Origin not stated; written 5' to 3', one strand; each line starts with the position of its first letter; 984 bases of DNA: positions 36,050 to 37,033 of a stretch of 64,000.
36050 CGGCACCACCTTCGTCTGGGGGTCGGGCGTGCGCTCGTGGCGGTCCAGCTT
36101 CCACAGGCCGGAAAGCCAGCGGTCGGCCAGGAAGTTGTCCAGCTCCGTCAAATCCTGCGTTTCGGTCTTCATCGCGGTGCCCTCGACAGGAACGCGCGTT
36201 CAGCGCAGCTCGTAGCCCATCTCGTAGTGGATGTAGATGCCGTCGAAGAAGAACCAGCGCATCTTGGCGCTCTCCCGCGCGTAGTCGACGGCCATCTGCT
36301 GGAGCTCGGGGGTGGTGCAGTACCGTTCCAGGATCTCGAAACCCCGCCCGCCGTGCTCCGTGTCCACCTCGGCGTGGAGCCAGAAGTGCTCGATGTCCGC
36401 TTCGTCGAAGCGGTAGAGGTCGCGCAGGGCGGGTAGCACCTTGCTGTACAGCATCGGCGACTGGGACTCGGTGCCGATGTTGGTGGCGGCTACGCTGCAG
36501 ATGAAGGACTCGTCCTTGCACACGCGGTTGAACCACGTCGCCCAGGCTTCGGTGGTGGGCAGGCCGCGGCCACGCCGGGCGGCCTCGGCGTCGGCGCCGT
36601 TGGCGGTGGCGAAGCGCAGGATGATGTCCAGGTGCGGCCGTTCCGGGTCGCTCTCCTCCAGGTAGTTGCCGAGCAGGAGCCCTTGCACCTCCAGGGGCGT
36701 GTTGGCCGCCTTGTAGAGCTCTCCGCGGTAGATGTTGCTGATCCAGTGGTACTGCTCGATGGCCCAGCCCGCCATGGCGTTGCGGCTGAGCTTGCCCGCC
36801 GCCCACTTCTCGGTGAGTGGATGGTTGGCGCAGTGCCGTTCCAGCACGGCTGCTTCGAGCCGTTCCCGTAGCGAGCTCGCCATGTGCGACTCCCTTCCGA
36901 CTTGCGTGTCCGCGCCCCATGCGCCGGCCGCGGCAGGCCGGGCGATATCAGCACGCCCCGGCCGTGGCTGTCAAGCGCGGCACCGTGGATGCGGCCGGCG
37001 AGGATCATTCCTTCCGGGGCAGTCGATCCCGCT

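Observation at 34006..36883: Second instance of the TctC / GDO-like / heme-oxygenase-like module, attached to a full TctCAB transporter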

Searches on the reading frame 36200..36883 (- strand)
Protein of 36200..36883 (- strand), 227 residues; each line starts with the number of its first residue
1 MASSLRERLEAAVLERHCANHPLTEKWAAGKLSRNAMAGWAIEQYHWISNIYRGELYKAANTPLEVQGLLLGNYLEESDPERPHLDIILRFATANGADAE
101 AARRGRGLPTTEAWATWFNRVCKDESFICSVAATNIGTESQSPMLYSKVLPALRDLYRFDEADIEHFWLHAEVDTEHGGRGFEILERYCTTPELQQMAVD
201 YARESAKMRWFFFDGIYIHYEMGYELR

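Call 4: search_protein_families(library=pfam, proteins=[window:36200-36883:-], max_evalue=0.01)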
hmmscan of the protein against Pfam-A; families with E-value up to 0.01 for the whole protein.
window:36200-36883:- (227 aa): 2 families
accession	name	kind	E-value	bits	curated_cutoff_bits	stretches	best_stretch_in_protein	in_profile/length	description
PF14518.11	Haem_oxygenas_2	-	1.2e-20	74.5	28.9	1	60-210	23-177/177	Iron-containing redox enzyme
PF03070.21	TENA_THI-4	-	3.4e-08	34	22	1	15-133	8-124/210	TENA/THI-4/PQQC family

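Call 8: search_protein_families(library=ncbifam, proteins=[window:36200-36883:-], max_evalue=0.01)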
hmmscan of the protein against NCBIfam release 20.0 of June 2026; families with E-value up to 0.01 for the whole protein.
window:36200-36883:- (227 aa): 2 families
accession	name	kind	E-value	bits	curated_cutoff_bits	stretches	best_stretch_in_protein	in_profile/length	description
TIGR04305.1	fol_rel_CADD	subfamily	7.8e-23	81.2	200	1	7-217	3-211/212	CADD family putative folate metabolism protein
TIGR02111.1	PQQ_syn_pqqC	equivalog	1.3e-05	24.7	240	1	6-222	7-226/239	pyrroloquinoline-quinone synthase PqqC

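Call 12: find_homologous_proteins(query=window:36200-36883:-, max_evalue=0.00001)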
Query window:36200-36883:- (227 aa): 373 proteins with E <= 0.00001 among 1035 candidates; the best 120 are listed.
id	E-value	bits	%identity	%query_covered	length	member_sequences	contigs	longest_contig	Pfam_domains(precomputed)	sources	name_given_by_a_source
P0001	1.9e-141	487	93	100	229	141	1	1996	PF03070.22,PF14518.12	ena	-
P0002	5.5e-131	453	84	99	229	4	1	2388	PF03070.22,PF14518.12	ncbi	ncbi:MAG: TenA family transcriptional regulator [Nitrospiraceae bacterium]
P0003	1.9e-130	451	84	99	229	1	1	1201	PF03070.22,PF14518.12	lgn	-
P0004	2.3e-130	451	84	100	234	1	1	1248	PF03070.22,PF14518.12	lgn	-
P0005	2.6e-130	451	84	99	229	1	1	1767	PF03070.22,PF14518.12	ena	-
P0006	4.5e-130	450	84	99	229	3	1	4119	PF03070.22,PF14518.12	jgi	jgi:pyrroloquinoline-quinone synthase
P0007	4.6e-130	450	84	99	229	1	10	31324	PF03070.22,PF14518.12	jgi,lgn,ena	-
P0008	5.0e-130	450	84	99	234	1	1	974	PF03070.22,PF14518.12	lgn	-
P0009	1.1e-129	449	84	99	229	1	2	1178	PF03070.22,PF14518.12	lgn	-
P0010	3.1e-129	447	84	99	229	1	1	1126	PF03070.22,PF14518.12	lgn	-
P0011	3.4e-129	447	84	99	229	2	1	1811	PF03070.22,PF14518.12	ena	-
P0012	6.3e-129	446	83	99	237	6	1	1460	PF03070.22,PF14518.12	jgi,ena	-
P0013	7.4e-129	446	83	99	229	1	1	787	PF03070.22,PF14518.12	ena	-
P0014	8.4e-129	446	84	99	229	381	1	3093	PF03070.22,PF14518.12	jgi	jgi:pyrroloquinoline-quinone synthase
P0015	1.5e-128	445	83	99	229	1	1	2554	PF03070.22,PF14518.12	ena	-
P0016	2.3e-128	445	83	99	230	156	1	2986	PF03070.22,PF14518.12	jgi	-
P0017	3.2e-128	444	83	99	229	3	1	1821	PF03070.22,PF14518.12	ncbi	-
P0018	4.5e-128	444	83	99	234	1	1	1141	PF03070.22,PF14518.12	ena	-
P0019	4.6e-128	443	83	99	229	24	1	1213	PF03070.22,PF14518.12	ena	-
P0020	5.1e-128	443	83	99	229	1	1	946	PF03070.22,PF14518.12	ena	-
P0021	6.6e-128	443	83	99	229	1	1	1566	PF03070.22,PF14518.12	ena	-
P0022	1.1e-127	442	82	99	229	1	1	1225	PF03070.22,PF14518.12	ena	-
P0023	1.4e-127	442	83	99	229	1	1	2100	PF03070.22,PF14518.12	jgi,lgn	jgi:pyrroloquinoline quinone (PQQ) biosynthesis protein C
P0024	7.2e-127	440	82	99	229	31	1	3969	PF03070.22,PF14518.12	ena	-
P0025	5.8e-126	437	80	99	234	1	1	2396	PF03070.22,PF14518.12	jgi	jgi:pyrroloquinoline-quinone synthase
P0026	6.0e-126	437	81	99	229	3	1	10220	PF03070.22,PF14518.12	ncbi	-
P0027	3.5e-125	434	80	99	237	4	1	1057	PF03070.22,PF14518.12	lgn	-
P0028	1.9e-119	415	92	85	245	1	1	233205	PF03070.22,PF14518.12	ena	-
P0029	1.9e-118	412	80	99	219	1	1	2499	PF03070.22,PF14518.12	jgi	-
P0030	4.0e-114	398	73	99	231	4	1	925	PF03070.22,PF14518.12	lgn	-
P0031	4.1e-114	398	94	80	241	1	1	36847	PF03070.22,PF14518.12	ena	-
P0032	1.1e-113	397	75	100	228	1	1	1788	PF03070.22,PF14518.12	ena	-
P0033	1.4e-113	396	73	99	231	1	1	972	PF03070.22,PF14518.12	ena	-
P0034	2.2e-112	392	78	95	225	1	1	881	PF03070.22,PF14518.12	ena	-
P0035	4.6e-111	388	93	79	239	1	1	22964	PF03070.22,PF14518.12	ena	-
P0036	1.2e-107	377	70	99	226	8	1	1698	PF03070.22,PF14518.12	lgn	-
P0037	2.8e-107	375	70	99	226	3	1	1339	PF03070.22,PF14518.12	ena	-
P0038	3.9e-104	365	67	100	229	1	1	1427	PF03070.22,PF14518.12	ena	-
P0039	4.2e-104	365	67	100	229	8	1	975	PF03070.22,PF14518.12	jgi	-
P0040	6.9e-104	364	67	100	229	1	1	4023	PF03070.22,PF14518.12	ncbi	-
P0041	2.7e-103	362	67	99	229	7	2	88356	PF03070.22,PF14518.12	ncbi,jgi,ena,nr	ncbi:MAG TPA: iron-containing redox enzyme family protein [Chloroflexota bacterium]|nr:iron-containi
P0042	4.3e-103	362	68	99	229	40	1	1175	PF03070.22,PF14518.12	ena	-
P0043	1.6e-102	360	66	99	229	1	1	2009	PF03070.22,PF14518.12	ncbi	-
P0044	2.1e-102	360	65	99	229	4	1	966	PF03070.22,PF14518.12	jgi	jgi:pyrroloquinoline-quinone synthase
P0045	6.4e-102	358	65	100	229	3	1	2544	PF03070.22,PF14518.12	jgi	jgi:pyrroloquinoline-quinone synthase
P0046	6.4e-102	358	66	99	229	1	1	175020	PF03070.22,PF14518.12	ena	-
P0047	1.3e-101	357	66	100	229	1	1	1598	PF03070.22,PF14518.12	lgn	-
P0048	3.5e-101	356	66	99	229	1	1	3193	PF03070.22,PF14518.12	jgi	jgi:pyrroloquinoline-quinone synthase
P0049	4.9e-101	355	66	100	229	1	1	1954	PF03070.22,PF14518.12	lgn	-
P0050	6.0e-101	355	66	99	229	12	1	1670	PF03070.22,PF14518.12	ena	-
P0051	6.8e-101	355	65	100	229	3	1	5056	PF03070.22,PF14518.12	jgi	jgi:pyrroloquinoline-quinone synthase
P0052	7.4e-101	354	66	100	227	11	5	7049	PF03070.22,PF14518.12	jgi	jgi:pyrroloquinoline-quinone synthase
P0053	8.0e-101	354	65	100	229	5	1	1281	PF03070.22,PF14518.12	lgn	-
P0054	1.4e-100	354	64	100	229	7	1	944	PF03070.22,PF14518.12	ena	-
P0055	1.7e-100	353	65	100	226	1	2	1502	PF03070.22,PF14518.12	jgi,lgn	jgi:pyrroloquinoline-quinone synthase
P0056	2.8e-100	353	66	99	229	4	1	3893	PF03070.22,PF14518.12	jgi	jgi:pyrroloquinoline-quinone synthase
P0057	3.4e-100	352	65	100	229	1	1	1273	PF03070.22,PF14518.12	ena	-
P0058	5.2e-100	352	64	100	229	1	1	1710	PF03070.22,PF14518.12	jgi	jgi:pyrroloquinoline quinone (PQQ) biosynthesis protein C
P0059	5.7e-100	352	65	99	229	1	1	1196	PF03070.22,PF14518.12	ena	-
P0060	1.1e-99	351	65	99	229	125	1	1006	PF03070.22,PF14518.12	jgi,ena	jgi:pyrroloquinoline-quinone synthase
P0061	2.6e-99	349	64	100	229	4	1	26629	PF03070.22,PF14518.12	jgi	jgi:pyrroloquinoline quinone (PQQ) biosynthesis protein C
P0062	3.4e-99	349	64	100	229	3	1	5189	PF03070.22,PF14518.12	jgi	jgi:pyrroloquinoline quinone (PQQ) biosynthesis protein C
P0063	3.9e-99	349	65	100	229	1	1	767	PF03070.22,PF14518.12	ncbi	-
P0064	4.0e-99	349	65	99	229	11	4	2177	PF03070.22,PF14518.12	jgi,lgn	jgi:pyrroloquinoline-quinone synthase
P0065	4.3e-99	349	66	100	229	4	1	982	PF03070.22,PF14518.12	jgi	-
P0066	5.3e-99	348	64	100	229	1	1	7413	PF03070.22,PF14518.12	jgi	jgi:pyrroloquinoline-quinone synthase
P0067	6.0e-99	348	66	98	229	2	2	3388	PF03070.22,PF14518.12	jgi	jgi:pyrroloquinoline-quinone synthase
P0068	7.2e-99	348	65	99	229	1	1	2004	PF03070.22,PF14518.12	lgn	-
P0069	1.4e-98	347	65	99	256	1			PF03070.22,PF14518.12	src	-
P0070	1.6e-98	347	64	99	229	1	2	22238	PF03070.22,PF14518.12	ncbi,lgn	ncbi:MAG: TenA family transcriptional regulator [Candidatus Binatia bacterium]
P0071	2.5e-98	346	64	99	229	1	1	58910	PF03070.22,PF14518.12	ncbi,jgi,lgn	jgi:pyrroloquinoline-quinone synthase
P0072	2.7e-98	346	63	100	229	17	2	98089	PF03070.22,PF14518.12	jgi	jgi:pyrroloquinoline-quinone synthase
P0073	2.7e-98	346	65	99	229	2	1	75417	PF03070.22,PF14518.12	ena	-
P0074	3.2e-98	346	64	100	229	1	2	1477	PF03070.22,PF14518.12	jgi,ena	-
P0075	4.7e-98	345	63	100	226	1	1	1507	PF03070.22,PF14518.12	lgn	-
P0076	7.0e-98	345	66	100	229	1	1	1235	PF03070.22,PF14518.12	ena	-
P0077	8.8e-98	344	63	100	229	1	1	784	PF03070.22,PF14518.12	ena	-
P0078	9.5e-98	344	65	99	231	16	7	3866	PF03070.22,PF14518.12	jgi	jgi:pyrroloquinoline-quinone synthase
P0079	1.7e-97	344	62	100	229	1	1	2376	PF03070.22,PF14518.12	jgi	jgi:pyrroloquinoline-quinone synthase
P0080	1.7e-97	344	66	99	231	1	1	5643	PF03070.22,PF14518.12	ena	-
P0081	2.1e-97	343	65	100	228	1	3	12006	PF03070.22,PF14518.12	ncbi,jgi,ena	-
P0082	2.9e-97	343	63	99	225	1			PF03070.22,PF14518.12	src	-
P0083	3.0e-97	343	62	100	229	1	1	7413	PF03070.22,PF14518.12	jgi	jgi:pyrroloquinoline quinone (PQQ) biosynthesis protein C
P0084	4.1e-97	342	66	100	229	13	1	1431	PF03070.22,PF14518.12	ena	-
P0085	4.8e-97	342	63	100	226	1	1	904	PF03070.22,PF14518.12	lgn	-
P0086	4.9e-97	342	63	100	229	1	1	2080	PF03070.22,PF14518.12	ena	-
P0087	5.9e-97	342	64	99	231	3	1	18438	PF03070.22,PF14518.12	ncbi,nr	ncbi:MAG TPA: iron-containing redox enzyme family protein [Chloroflexota bacterium]|nr:iron-containi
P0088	6.1e-97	342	63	100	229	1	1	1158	PF03070.22,PF14518.12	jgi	jgi:pyrroloquinoline-quinone synthase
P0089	6.3e-97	342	65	99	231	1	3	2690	PF03070.22,PF14518.12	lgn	-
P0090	1.0e-96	341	64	100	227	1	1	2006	PF03070.22,PF14518.12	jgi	jgi:pyrroloquinoline quinone (PQQ) biosynthesis protein C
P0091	1.5e-96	340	64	100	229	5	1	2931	PF03070.22,PF14518.12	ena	-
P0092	2.3e-96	340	63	98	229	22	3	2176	PF03070.22,PF14518.12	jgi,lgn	-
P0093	3.1e-96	339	81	78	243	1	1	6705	PF03070.22,PF14518.12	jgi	-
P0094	3.9e-96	339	64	99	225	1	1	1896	PF03070.22,PF14518.12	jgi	-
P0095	5.6e-96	339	65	96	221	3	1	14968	PF03070.22,PF14518.12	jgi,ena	-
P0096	6.8e-96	338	63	99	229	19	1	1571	PF03070.22,PF14518.12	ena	-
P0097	7.0e-96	338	62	100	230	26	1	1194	PF03070.22,PF14518.12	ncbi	-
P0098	1.1e-95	338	64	99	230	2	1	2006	PF03070.22,PF14518.12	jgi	-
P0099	1.2e-95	337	63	100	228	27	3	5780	PF03070.22,PF14518.12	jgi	jgi:pyrroloquinoline-quinone synthase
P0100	1.8e-95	337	63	99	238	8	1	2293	PF03070.22,PF14518.12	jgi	jgi:pyrroloquinoline-quinone synthase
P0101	2.1e-95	337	64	100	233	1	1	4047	PF03070.22,PF14518.12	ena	-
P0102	2.3e-95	337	63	99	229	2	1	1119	PF03070.22,PF14518.12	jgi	-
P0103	2.7e-95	336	62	100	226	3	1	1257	PF03070.22,PF14518.12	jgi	jgi:pyrroloquinoline-quinone synthase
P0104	3.1e-95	336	64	98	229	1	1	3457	PF03070.22,PF14518.12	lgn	-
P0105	3.3e-95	336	63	99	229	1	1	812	PF03070.22,PF14518.12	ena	-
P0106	3.3e-95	336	62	100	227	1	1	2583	PF03070.22,PF14518.12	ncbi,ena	-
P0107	5.6e-95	335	60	99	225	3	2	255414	PF03070.22,PF14518.12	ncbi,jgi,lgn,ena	-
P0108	9.4e-95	335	64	99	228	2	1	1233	PF03070.22,PF14518.12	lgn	-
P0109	9.4e-95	335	61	100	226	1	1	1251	PF03070.22,PF14518.12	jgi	jgi:pyrroloquinoline-quinone synthase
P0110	1.0e-94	334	61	100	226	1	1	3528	PF03070.22,PF14518.12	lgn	-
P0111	1.3e-94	334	64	100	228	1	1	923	PF03070.22,PF14518.12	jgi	jgi:pyrroloquinoline quinone (PQQ) biosynthesis protein C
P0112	1.3e-94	334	62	100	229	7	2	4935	PF03070.22,PF14518.12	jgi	jgi:pyrroloquinoline-quinone synthase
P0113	2.8e-94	333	63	100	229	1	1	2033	PF03070.22,PF14518.12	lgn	-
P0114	3.9e-94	333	62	99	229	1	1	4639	PF03070.22,PF14518.12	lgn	-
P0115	4.2e-94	332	61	100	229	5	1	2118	PF03070.22,PF14518.12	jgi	jgi:pyrroloquinoline-quinone synthase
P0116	5.6e-94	332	63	99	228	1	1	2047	PF03070.22,PF14518.12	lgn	-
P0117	7.8e-94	332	61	100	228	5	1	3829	PF03070.22,PF14518.12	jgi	jgi:pyrroloquinoline-quinone synthase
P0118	1.1e-93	331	63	99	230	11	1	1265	PF03070.22,PF14518.12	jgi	jgi:pyrroloquinoline-quinone synthase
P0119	1.2e-93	331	62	100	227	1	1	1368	PF03070.22,PF14518.12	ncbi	ncbi:MAG: TenA family transcriptional regulator [Chloroflexota bacterium]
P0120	1.8e-93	330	61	100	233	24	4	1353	PF03070.22,PF14518.12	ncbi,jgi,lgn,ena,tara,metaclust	tara:strand:- start:83 stop:784 length:702 start_codon:yes stop_codon:yes gene_type:complete|metaclu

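Call 13: find_encoding_contigs(protein=P0028, flank=10000, max_places=2)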
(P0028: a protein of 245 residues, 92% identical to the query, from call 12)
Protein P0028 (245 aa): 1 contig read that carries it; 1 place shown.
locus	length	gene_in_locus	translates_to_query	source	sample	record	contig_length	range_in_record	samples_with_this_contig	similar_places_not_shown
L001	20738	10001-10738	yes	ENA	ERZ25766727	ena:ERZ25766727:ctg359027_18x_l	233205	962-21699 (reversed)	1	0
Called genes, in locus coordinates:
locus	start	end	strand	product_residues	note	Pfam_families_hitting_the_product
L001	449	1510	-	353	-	PF14226:DIOX_N, PF03171:2OG-FeII_Oxy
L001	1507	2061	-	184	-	PF02627:CMD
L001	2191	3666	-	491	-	PF01425:Amidase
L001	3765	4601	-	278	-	PF27522:YDMC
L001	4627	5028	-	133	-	PF04909:Amidohydro_2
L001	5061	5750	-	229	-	-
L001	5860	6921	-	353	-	PF04909:Amidohydro_2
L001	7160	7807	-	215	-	-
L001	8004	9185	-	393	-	PF02515:CoA_transf_3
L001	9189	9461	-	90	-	-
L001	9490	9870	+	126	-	PF03061:4HBT (faint), PF22636:FlK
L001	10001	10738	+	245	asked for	PF03070:TENA_THI-4, PF14518:Haem_oxygenas_2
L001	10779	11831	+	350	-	PF02041:Auxin_BP (faint), PF12973:Cupin_7 (faint), PF02311:AraC_binding (faint), PF07883:Cupin_2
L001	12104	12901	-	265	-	PF00106:adh_short, PF13561:adh_short_C2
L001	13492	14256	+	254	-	PF26233:NicX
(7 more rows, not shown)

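Call 14: find_encoding_contigs(protein=P0041, flank=8000, max_places=2)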
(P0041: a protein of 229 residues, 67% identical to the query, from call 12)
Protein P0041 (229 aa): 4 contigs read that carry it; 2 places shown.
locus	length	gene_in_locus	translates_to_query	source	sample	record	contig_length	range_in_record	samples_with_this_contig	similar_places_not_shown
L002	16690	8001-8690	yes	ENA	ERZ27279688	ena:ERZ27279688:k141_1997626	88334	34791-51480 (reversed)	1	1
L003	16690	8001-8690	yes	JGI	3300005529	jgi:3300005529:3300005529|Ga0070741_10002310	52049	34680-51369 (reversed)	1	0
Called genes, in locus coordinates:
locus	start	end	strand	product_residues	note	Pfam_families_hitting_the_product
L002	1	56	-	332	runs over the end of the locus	PF00582:Usp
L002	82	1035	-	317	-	PF00582:Usp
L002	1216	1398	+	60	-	-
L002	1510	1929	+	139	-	PF02482:Ribosomal_S30AE (weak)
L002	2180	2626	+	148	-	PF13473:Cupredoxin_1 (faint), PF00127:Copper-bind (weak)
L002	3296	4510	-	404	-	PF00202:Aminotran_3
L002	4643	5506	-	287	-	PF00696:AA_kinase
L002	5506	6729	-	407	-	PF01960:ArgJ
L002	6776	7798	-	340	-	PF01118:Semialdhyde_dh, PF22698:Semialdhyde_dhC_1, PF02774:Semialdhyde_dhC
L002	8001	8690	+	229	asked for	PF03070:TENA_THI-4, PF14518:Haem_oxygenas_2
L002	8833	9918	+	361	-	PF09084:NMT1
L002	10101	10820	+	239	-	PF02163:Peptidase_M50 (weak)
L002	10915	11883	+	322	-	PF03446:NAD_binding_2 (weak), PF03807:F420_oxidored, PF02153:PDH_N, PF20463:PDH_C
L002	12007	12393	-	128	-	PF16320:Ribosomal_L12_N, PF00542:Ribosomal_L12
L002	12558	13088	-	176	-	PF00466:Ribosomal_L10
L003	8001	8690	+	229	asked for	PF03070:TENA_THI-4, PF14518:Haem_oxygenas_2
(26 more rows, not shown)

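Call 15: find_encoding_contigs(protein=P0107, flank=8000, max_places=2)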
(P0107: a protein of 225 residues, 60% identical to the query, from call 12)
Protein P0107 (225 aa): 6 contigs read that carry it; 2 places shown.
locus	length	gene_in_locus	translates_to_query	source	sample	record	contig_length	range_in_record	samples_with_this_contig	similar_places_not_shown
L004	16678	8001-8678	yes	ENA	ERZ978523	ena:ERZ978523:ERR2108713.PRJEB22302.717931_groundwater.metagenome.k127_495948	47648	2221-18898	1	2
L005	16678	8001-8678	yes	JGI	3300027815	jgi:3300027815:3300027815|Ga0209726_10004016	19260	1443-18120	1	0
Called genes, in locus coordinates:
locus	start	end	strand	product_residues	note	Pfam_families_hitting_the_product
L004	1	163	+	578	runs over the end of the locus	PF00496:SBP_bac_5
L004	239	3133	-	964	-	PF13583:Reprolysin_4, PF13688:Reprolysin_5, PF13582:Reprolysin_3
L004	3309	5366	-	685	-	PF13583:Reprolysin_4, PF13688:Reprolysin_5, PF13582:Reprolysin_3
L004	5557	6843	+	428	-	PF00355:Rieske, PF19301:LigXa_C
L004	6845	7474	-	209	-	PF09347:DUF1989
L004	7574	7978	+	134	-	PF00903:Glyoxalase, PF13669:Glyoxalase_4 (weak), PF18029:Glyoxalase_6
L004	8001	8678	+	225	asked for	PF03070:TENA_THI-4, PF14518:Haem_oxygenas_2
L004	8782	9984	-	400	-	PF04909:Amidohydro_2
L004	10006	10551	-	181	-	PF05685:Uma2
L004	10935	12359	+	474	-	PF20695:UbiD_N, PF01977:UbiD, PF20696:UbiD_C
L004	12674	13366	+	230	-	PF03070:TENA_THI-4, PF14518:Haem_oxygenas_2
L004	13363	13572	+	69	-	-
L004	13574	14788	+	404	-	PF05977:MFS_3 (faint), PF12832:MFS_1_like (faint), PF07690:MFS_1, PF00083:Sugar_tr, PF07690:MFS_1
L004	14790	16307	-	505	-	PF01425:Amidase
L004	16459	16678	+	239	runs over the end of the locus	PF00106:adh_short, PF08659:KR, PF13561:adh_short_C2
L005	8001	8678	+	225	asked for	PF03070:TENA_THI-4, PF14518:Haem_oxygenas_2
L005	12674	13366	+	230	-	PF03070:TENA_THI-4, PF14518:Haem_oxygenas_2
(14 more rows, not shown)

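Call 26: search_solved_structures(query=window:36200-36883:-, max_evalue=1, show_alignments=2)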
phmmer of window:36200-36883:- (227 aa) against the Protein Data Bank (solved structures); distinct sequences matched with E-value up to 1: 10.
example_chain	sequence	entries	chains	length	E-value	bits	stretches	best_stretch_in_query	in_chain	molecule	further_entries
9pj4_A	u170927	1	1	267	6.7e-20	74.8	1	5-220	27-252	4-aminobenzoate synthase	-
1rcw_A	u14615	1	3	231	9.6e-12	48.1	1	7-187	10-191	CT610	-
8va9_A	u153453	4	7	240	1.1e-11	47.9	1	7-187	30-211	4-aminobenzoate synthase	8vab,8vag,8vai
5vrc_A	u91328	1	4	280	1.9e-05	27.5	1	8-220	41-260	Bifunctional coenzyme PQQ synthesis protein C/D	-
5vrd_D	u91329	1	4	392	4.5e-05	26.3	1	8-220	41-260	Bifunctional coenzyme PQQ synthesis protein C/D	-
4lqx_A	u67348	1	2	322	0.0019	21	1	13-197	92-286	TENA/THI-4 domain-containing protein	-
3dde_A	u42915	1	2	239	0.014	18.2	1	11-222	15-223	TENA/THI-4 protein, Domain of Unknown Function with a Heme Oxygenase-like Fold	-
4wwj_A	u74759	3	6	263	0.18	14.5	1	19-187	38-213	TENA/THI-4 family protein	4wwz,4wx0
2gm7_A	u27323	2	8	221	0.2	14.3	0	141-180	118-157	tenA homolog/Thi-4 Thiaminase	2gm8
6p5q_A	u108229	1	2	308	0.27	13.9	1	20-186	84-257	UndA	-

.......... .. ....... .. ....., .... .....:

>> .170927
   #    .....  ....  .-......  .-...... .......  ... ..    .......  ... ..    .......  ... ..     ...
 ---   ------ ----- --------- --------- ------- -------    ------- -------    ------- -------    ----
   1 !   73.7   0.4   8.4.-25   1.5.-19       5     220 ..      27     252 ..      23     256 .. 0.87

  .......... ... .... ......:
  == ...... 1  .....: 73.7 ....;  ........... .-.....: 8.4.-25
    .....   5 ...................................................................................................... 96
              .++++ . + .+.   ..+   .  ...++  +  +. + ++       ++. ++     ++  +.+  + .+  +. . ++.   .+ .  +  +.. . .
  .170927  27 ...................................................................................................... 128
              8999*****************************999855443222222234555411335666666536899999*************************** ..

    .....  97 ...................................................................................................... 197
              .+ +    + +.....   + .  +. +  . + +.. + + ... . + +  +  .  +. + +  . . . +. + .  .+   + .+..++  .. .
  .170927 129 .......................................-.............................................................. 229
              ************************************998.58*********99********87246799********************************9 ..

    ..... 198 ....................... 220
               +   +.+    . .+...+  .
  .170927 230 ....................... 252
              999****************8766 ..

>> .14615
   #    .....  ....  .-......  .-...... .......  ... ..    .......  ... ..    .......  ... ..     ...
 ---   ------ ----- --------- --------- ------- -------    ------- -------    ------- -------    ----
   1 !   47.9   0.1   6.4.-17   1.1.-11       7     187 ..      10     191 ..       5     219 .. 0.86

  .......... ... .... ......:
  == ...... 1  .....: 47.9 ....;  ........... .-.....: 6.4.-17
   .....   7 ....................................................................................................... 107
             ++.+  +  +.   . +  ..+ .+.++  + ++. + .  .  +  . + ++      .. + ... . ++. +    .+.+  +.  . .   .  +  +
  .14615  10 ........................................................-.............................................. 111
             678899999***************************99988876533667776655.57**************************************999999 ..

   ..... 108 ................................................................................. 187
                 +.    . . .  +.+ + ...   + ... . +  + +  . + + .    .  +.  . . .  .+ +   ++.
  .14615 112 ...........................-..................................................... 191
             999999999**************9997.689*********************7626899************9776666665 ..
